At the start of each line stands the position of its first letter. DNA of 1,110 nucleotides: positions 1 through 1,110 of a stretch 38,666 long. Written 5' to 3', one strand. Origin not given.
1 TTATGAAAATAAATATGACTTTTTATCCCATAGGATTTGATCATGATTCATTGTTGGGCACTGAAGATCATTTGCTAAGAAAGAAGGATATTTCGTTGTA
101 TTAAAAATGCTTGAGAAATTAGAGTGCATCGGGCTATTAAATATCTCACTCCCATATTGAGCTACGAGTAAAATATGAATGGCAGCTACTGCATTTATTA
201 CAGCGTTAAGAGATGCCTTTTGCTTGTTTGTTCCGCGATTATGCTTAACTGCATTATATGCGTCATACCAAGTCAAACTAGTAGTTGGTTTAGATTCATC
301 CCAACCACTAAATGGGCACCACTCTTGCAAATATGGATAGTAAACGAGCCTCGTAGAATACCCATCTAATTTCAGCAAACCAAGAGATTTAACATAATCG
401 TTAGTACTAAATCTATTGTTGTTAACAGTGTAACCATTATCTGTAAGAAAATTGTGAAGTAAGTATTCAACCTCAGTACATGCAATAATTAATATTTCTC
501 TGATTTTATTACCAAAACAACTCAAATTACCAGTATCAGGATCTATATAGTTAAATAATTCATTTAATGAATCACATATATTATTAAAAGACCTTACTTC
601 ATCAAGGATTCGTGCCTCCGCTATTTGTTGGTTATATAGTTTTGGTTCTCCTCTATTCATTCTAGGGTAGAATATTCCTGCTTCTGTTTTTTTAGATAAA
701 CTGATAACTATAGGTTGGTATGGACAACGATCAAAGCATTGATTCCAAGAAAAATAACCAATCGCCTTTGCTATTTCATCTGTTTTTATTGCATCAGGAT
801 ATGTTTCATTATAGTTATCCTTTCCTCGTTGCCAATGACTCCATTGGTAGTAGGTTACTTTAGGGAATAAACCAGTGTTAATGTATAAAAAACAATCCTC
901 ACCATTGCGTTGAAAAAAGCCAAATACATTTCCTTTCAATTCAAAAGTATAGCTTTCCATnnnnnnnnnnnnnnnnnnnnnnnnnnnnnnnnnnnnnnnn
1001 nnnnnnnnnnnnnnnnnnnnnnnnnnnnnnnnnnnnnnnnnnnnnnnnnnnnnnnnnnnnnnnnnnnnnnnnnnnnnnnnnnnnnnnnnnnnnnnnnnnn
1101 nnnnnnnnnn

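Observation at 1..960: Unrecognisable AT-rich cargo gene at the integrase-proximal locus where e14 carries lit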

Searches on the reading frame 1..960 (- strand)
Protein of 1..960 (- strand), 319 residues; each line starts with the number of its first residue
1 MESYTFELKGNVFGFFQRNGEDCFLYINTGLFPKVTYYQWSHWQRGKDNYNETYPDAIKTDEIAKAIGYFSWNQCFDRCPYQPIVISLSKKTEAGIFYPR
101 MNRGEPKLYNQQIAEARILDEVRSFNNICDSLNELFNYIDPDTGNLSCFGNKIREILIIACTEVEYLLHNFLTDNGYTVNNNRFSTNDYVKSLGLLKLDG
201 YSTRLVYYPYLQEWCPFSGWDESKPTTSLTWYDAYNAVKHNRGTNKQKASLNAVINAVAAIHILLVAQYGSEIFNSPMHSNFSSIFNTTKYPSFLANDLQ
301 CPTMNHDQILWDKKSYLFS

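Call 4: search_protein_families(library=pfam, proteins=[window:1-960:-], max_evalue=1)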
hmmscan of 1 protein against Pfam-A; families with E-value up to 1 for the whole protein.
window:1-960:- (319 aa): 0 families

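Call 5: search_protein_families(library=padloc, proteins=[window:1-960:-], max_evalue=1)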
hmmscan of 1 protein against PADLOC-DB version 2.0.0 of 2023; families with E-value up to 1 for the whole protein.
window:1-960:- (319 aa): 0 families

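Call 6: search_protein_families(library=phrogs, proteins=[window:1-960:-], max_evalue=1)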
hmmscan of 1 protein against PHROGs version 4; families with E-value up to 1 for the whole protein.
window:1-960:- (319 aa): 2 families
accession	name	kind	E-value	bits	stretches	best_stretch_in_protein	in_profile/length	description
phrog_19461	-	unknown function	1.1e-30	108.1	1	127-273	121-267/331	-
phrog_21265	-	unknown function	0.2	12.6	1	17-26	12-21/50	-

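Call 7: search_protein_families(library=ncbifam, proteins=[window:1-960:-], max_evalue=1)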
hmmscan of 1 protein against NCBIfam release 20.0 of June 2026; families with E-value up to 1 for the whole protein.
window:1-960:- (319 aa): 1 family
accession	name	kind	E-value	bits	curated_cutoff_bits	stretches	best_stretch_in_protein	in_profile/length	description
TIGR00542.1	hxl6Piso_put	equivalog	0.15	11.4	272.15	0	121-159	161-199/279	L-ribulose-5-phosphate 3-epimerase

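Call 9: search_dna_similar(query=window:1-960:-, collection=phages, mode=protein, max_rows=30)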
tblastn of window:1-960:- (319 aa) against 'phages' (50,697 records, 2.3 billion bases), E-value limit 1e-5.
Records with a match: 2; places in all: 2; records where one place covers at least 80% of the query: 0.
Best place of each record, by identity: <60% 2.
By first word of the organism name: Salmonella 2.
By host as written in the record: Salmonella enterica subsp. salamae 244/03 II 2.
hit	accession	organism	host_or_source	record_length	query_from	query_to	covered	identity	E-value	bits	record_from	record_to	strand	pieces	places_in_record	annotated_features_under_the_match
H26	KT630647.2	Salmonella phage SEN8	Salmonella enterica subsp. salamae ...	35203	123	243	38%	38.8%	4e-20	97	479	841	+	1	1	hypothetical protein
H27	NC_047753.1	Salmonella phage SEN8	Salmonella enterica subsp. salamae ...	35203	123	243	38%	38.8%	4e-20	97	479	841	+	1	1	hypothetical protein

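Call 12: find_homologous_proteins(query=window:1-960:-)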
Query window:1-960:- (319 aa): 625 proteins with E <= 0.001 among 1215 candidates; the best 120 are listed.
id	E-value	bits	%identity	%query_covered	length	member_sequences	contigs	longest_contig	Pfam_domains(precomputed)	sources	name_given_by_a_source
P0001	4.1e-221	751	100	100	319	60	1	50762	-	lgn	-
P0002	2.2e-166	571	74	100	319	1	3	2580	-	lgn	-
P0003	1.3e-155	535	72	100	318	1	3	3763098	-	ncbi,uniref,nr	ncbi:hypothetical protein [Yersinia ruckeri]|uniref:hypothetical protein n=1 Tax=Yersinia ruckeri Ta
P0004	2.5e-154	531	70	100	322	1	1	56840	-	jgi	jgi:hypothetical protein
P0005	1.4e-152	526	69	100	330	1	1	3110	-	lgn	-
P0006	1.1e-150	519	68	100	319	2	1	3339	-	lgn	-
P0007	1.1e-149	516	69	100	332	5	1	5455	-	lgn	-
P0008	3.2e-147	508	67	100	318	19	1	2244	-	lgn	-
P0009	1.4e-146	506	67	100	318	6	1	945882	-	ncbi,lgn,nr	ncbi:hypothetical protein LGC28_000633 [Serratia marcescens]|nr:hypothetical protein [Serratia marce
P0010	3.3e-145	501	67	100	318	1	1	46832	-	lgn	-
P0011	5.2e-142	491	65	100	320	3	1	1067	-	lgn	-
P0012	4.7e-136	471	61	100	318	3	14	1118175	-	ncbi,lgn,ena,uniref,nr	ncbi:TPA: hypothetical protein U2L65_000005 [Citrobacter farmeri]|uniref:hypothetical protein n=1 Ta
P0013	9.9e-84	299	45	97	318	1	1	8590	-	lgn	-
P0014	1.7e-78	282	45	97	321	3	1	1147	-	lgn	-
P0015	5.5e-78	280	44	100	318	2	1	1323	-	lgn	-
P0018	8.3e-77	276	41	100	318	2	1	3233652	-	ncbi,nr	ncbi:hypothetical protein A1OO_11500 [Enterovibrio norvegicus FF-33]|nr:hypothetical protein A1OO_11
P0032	1.3e-65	240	41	98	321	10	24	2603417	-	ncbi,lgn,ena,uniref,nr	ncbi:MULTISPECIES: hypothetical protein [Citrobacter freundii complex]|uniref:hypothetical protein n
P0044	8.7e-63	230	39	98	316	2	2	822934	-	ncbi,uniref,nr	ncbi:hypothetical protein ACTUTK_00520 [Pantoea ananatis]|uniref:hypothetical protein n=1 Tax=Pantoe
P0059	1.1e-57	214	38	95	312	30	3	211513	-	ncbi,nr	ncbi:hypothetical protein OHW47_03325 [Acinetobacter baumannii]|nr:hypothetical protein [Acinetobact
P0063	3.2e-57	212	46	73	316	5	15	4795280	-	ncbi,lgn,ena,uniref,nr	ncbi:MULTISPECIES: hypothetical protein [Escherichia]|uniref:hypothetical protein n=1 Tax=Escherichi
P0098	5.6e-51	192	38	92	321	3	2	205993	-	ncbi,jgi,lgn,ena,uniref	ncbi:MAG: hypothetical protein WC818_10735 [Pseudomonas sp.]|jgi:hypothetical protein|uniref:hypothe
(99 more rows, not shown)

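Call 13: search_solved_structures(query=window:1-960:-, max_evalue=10)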
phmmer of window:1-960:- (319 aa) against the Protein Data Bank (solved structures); distinct sequences matched with E-value up to 10: 3.
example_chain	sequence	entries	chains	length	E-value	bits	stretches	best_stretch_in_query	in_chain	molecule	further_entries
3egw_B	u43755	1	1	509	0.41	12.8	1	71-111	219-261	Respiratory nitrate reductase 1 beta chain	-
1y4z_B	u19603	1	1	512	0.41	12.8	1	71-111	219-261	Respiratory nitrate reductase 1 beta chain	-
1q16_B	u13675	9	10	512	0.41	12.8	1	71-111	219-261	Respiratory nitrate reductase 1 beta chain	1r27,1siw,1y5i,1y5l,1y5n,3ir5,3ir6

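Call 16: search_solved_structures(query=A1, max_evalue=10)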
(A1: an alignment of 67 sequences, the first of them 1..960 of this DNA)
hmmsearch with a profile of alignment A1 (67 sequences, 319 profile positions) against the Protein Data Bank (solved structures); distinct sequences matched with E-value up to 10: 0.

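Call 18: find_encoding_contigs(protein=P0003, flank=8000, max_places=3)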
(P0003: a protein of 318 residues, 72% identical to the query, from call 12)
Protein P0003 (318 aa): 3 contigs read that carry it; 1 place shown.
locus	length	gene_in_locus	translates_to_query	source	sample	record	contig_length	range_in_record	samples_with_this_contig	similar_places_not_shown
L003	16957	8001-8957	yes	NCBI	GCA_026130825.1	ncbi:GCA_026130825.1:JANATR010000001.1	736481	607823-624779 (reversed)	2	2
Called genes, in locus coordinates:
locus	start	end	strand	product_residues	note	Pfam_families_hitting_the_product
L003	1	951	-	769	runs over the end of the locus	PF05840:Phage_GPA, PF23343:REP_ORF2-G2P (weak)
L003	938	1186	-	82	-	PF10809:DUF2732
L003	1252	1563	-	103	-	PF26815:Phage_RepB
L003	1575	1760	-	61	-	PF10893:Phage_186_Fil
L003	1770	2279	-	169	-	PF06892:Phage_CP76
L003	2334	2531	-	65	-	-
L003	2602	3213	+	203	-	PF07022:Phage_CI_repr, PF16452:Phage_CI_C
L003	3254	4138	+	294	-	-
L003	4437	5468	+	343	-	PF24624:Int_N, PF00589:Phage_integrase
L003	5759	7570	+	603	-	PF02463:SMC_N (faint), PF11398:DUF2813 (faint), PF13175:AAA_15, PF13555:AAA_29 (weak), PF13304:AAA_21, PF20469:OLD-like_TOPRIM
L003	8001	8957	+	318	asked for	-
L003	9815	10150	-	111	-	PF00665:rve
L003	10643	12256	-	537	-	PF02203:TarH, PF00672:HAMP (weak), PF00015:MCPsignal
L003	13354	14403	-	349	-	PF02463:SMC_N (faint), PF00005:ABC_tran, PF13304:AAA_21 (faint)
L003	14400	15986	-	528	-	PF00528:BPD_transp_1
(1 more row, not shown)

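Call 19: find_encoding_contigs(protein=P0032, flank=8000, max_places=4)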
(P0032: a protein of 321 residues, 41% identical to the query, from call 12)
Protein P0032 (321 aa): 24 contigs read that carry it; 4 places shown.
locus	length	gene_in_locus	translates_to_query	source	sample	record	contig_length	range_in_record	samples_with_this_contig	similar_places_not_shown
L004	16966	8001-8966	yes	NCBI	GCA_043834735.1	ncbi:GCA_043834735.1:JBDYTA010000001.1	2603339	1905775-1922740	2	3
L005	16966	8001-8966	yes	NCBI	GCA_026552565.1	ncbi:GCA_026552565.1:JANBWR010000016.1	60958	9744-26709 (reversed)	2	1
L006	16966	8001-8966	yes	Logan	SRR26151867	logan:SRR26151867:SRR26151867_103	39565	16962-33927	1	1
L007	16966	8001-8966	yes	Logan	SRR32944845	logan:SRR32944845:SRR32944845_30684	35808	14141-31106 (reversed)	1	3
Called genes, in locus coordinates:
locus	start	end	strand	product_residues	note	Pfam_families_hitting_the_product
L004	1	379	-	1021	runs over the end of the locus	PF10145:PhageMin_Tail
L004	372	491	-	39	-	PF06528:Phage_P2_GpE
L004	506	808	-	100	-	PF10109:Phage_TAC_7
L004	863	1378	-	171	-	PF04985:Phage_tube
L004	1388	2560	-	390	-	PF22671:Gp18_domIII_N, PF04984:Phage_sheath_1, PF17482:Phage_sheath_1C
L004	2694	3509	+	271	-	PF13365:Trypsin_2 (weak)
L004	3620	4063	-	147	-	PF02413:Caudo_TAP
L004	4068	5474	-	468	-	PF12571:Phage_tail_fib, PF21882:Gp53-like_C (weak)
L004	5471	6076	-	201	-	PF09684:Tail_P2_I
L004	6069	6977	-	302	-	PF26776:Baseplate_J_N, PF26078:Baseplate_J_M, PF26079:Baseplate_J_C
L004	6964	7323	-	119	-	PF04965:GPW_gp25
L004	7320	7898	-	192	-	PF04717:Phage_base_V, PF18946:Apex (weak)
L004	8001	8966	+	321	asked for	-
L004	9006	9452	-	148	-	PF05069:Phage_tail_S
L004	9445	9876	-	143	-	PF06891:P2_Phage_GpR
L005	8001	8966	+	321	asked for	-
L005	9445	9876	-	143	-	PF06891:P2_Phage_GpR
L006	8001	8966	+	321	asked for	-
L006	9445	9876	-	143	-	PF06891:P2_Phage_GpR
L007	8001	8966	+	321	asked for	-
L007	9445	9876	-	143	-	PF06891:P2_Phage_GpR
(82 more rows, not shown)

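Call 20: find_encoding_contigs(protein=P0063, flank=8000, max_places=4)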
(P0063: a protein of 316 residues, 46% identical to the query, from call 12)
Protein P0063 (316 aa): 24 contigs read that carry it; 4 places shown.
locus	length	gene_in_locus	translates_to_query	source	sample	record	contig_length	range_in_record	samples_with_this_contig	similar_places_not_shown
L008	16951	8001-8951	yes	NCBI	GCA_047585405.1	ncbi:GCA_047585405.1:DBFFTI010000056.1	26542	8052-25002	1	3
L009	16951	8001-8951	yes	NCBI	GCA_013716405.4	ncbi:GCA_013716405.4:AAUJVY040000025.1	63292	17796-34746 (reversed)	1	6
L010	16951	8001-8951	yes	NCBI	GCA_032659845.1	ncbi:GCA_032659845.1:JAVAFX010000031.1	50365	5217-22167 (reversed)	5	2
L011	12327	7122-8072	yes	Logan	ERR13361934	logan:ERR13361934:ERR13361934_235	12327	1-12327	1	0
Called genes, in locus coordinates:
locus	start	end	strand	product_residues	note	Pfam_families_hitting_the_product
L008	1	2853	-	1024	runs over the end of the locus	PF10145:PhageMin_Tail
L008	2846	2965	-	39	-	PF06528:Phage_P2_GpE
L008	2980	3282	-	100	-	PF10109:Phage_TAC_7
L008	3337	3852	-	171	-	PF04985:Phage_tube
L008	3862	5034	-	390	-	PF22671:Gp18_domIII_N, PF04984:Phage_sheath_1, PF17482:Phage_sheath_1C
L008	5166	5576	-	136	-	PF02413:Caudo_TAP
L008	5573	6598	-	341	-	PF12571:Phage_tail_fib, PF21882:Gp53-like_C (weak)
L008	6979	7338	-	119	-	PF04965:GPW_gp25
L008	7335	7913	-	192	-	PF04717:Phage_base_V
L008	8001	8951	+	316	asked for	-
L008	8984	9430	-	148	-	PF05069:Phage_tail_S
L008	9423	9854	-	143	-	PF06891:P2_Phage_GpR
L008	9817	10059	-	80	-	PF23793:LysC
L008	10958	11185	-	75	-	PF01258:zf-dskA_traR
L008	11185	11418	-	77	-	PF10809:DUF2732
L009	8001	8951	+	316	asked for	-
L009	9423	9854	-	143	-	PF06891:P2_Phage_GpR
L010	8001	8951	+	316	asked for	-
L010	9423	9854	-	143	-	PF06891:P2_Phage_GpR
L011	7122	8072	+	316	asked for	-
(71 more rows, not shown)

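Call 22: get_annotated_region(hit=H26, flank=5000)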
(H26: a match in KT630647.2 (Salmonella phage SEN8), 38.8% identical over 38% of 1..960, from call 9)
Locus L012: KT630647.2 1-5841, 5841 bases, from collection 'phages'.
description: Salmonella phage SEN8, complete genome.
organism: Salmonella phage SEN8 (NCBI taxid 1647468)
taxonomy: Viruses; Duplodnaviria; Heunggongvirae; Uroviricota; Caudoviricetes; Peduoviridae; Felsduovirus; Felsduovirus SEN8
host: Salmonella enterica subsp. salamae 244/03 II; source: feces; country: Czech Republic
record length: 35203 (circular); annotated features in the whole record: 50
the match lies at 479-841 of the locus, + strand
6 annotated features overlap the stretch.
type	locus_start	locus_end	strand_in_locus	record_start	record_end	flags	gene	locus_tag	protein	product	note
misc_feature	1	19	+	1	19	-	-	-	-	-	putative cos site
CDS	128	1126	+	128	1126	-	-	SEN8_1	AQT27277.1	hypothetical protein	-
CDS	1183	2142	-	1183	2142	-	-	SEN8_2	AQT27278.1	hypothetical protein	putative HNH endonuclease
CDS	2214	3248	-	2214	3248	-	-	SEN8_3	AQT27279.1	portal protein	P2 gpQ-like protein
CDS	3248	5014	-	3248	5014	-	-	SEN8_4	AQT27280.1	terminase ATPase subunit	P2 gpP-like protein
CDS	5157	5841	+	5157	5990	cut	-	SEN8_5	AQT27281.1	capsid scaffolding protein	P2 gpO-like protein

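Call 23: find_encoding_contigs(protein=P0059, flank=8000, max_places=3)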
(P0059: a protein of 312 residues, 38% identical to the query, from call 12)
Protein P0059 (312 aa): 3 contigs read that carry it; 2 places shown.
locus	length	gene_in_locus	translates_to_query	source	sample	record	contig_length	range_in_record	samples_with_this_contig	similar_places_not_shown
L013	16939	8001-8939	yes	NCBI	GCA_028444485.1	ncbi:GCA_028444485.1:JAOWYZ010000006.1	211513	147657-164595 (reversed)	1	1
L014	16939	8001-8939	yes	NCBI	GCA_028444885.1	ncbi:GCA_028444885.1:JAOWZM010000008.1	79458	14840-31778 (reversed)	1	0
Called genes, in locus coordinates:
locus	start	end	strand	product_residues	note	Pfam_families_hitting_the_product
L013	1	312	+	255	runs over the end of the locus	-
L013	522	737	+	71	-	-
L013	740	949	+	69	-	PF14090:HTH_39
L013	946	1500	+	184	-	PF02498:Bro-N, PF10549:ORF11CD3 (weak)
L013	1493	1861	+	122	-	-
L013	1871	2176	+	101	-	-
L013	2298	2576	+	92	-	-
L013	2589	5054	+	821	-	PF06048:DUF927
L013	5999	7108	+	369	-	PF13784:Fic_N, PF02661:Fic, PF21248:SoFic-like_C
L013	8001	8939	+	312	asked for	-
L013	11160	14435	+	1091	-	PF00270:DEAD (faint), PF00176:SNF2-rel_dom, PF04851:ResIII (weak), PF00271:Helicase_C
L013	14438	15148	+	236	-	PF14335:DUF4391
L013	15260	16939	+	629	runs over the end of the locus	PF01555:N6_N4_Mtase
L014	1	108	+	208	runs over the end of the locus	-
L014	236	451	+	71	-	-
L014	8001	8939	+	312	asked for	-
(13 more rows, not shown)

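Call 24: find_encoding_contigs(protein=P0098, flank=8000, max_places=3)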
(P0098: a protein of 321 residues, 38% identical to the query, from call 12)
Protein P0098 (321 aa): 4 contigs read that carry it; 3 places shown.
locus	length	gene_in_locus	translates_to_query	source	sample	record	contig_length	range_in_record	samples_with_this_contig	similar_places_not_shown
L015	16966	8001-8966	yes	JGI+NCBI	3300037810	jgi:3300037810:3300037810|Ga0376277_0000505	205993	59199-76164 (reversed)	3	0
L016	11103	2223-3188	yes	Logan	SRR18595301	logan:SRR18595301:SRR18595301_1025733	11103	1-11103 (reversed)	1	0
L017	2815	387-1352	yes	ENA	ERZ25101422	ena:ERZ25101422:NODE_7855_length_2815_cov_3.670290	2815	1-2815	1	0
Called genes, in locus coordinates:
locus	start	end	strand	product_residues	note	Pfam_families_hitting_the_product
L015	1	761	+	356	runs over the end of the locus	PF01594:AI-2E_transport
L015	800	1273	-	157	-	PF00578:AhpC-TSA, PF08534:Redoxin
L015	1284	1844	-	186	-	PF13740:ACT_6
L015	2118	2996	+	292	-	PF00701:DHDPS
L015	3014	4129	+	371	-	PF06804:BamC_C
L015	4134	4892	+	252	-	PF00753:Lactamase_B, PF23023:Anti-Pycsar_Apyc1, PF12706:Lactamase_B_2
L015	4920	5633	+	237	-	PF01259:SAICAR_synt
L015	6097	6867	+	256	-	PF22557:DuOB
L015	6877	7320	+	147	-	PF04343:DUF488, PF22751:DUF488-N3a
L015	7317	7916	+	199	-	PF22565:mSLOG, PF14216:DUF4326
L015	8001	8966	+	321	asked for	-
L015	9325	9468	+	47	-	-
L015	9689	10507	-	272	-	PF19749:DUF6236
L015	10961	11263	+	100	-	PF09907:HigB_toxin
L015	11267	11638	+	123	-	-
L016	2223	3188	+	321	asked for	-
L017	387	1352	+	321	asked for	-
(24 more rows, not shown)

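Call 25: predict_structure(alignment_id=A1)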
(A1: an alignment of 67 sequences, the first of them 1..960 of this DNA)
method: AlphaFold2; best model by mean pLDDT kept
length: 319 residues; sequences in the alignment: 67
mean_pLDDT: 90.6   pTM: 0.90
mean pLDDT of the five models: 90.6, 90.1, 90.1, 89.8, 89.7
residues with pLDDT >= 90: 236; 70-90: 59; 50-70: 17; < 50: 7
segments of 3 or more residues with pLDDT < 50: 53-57
pLDDT, mean of each block of 10 residues (from residue 1): 92 93 89 87 71 51 87 68 83 95 92 86 98 97 96 97 98 95 93 97 97 97 94 93 89 99 98 90 96 94 93 93
secondary structure, 60 per line:
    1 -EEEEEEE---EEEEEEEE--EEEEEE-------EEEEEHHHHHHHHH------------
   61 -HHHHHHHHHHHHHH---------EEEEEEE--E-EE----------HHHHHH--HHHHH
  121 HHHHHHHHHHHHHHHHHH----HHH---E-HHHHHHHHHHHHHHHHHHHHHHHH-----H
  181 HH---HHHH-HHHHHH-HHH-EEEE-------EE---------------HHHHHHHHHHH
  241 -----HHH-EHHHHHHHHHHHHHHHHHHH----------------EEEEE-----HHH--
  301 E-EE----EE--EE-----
elements in order: E2-8 E12-19 E22-27 E35-39 H40-48 H62-75 E85-91 H108-113 H116-138 H151-174 H186-189 H191-196 E202-205 H230-240 H251-269 E286-290

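Call 35: fold_search(model_id=the predicted structure, library=pdb)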
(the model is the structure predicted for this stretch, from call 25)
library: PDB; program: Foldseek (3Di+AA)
matches with E <= 10: 229; with E <= 0.001: 0
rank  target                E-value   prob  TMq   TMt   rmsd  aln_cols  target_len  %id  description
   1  6twn_B                3.7e-01  0.44  0.21  0.22   9.2       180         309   10  Crystal structure of Talin1 R7R8 in complex with CDK1 (206-223) (released 2021-05-12)
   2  5ic1                  4.1e-01  0.41  0.21  0.16   9.9       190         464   11  Structural analysis of a talin triple domain module, E1794Y, E1797Y, Q1801Y mutant (released 2016-05-18)
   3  4nqf_B                5.4e-01  0.66  0.27  0.48   6.4       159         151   15  Crystal structure of HEPN domain protein (released 2014-03-26)
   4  5z68_B                5.4e-01  0.07  0.17  0.16  18.2       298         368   10  Structure of the recombination mediator protein RecF-ATP in RecFOR pathway (released 2018-04-18)
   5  2r9a_B                6.0e-01  0.07  0.15  0.19  18.1       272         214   11  Crystal structure of human XLF (released 2008-01-01)
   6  7ae9_C                6.7e-01  0.28  0.22  0.40   9.1       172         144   14  Crystal structure of mono-AMPylated HEPN(R46E) toxin in complex with MNT antitoxin (released 2020-12-30)
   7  3sr2_G                9.2e-01  0.08  0.15  0.20  16.0       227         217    8  Crystal Structure of Human XLF-XRCC4 Complex (released 2011-07-20)
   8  3sr2_H                9.2e-01  0.07  0.15  0.20  16.3       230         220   10  Crystal Structure of Human XLF-XRCC4 Complex (released 2011-07-20)
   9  8xeh_B                1.0e+00  0.66  0.29  0.61   5.1       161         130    9  Crystal structure of HEPN-MNT complex (released 2024-12-18)
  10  6w6w_C                1.1e+00  0.02  0.10  0.10  30.3       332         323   10  Cryo-EM structure of CST bound to telomeric single-stranded DNA (released 2020-06-03)
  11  9n82_c                1.2e+00  0.06  0.15  0.18  16.1       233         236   11  The ligation (AMP-Lys) complex in the NHEJ pathway (released 2025-04-23)
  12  7ae8_A                1.3e+00  0.16  0.19  0.34   9.6       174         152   11  Crystal structure of HEPN(R102A) toxin (released 2020-12-30)
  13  3sr2_C                1.3e+00  0.06  0.16  0.21  18.0       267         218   10  Crystal Structure of Human XLF-XRCC4 Complex (released 2011-07-20)
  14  9n81_c                1.3e+00  0.06  0.15  0.18  16.2       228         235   10  A gap-filling complex with Pol mu engaged in the NHEJ Pathway (released 2025-04-23)
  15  3mfn_B                1.3e+00  0.51  0.26  0.55   5.6       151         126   10  Dfer_2879 protein of unknown function from Dyadobacter fermentans (released 2010-04-14)
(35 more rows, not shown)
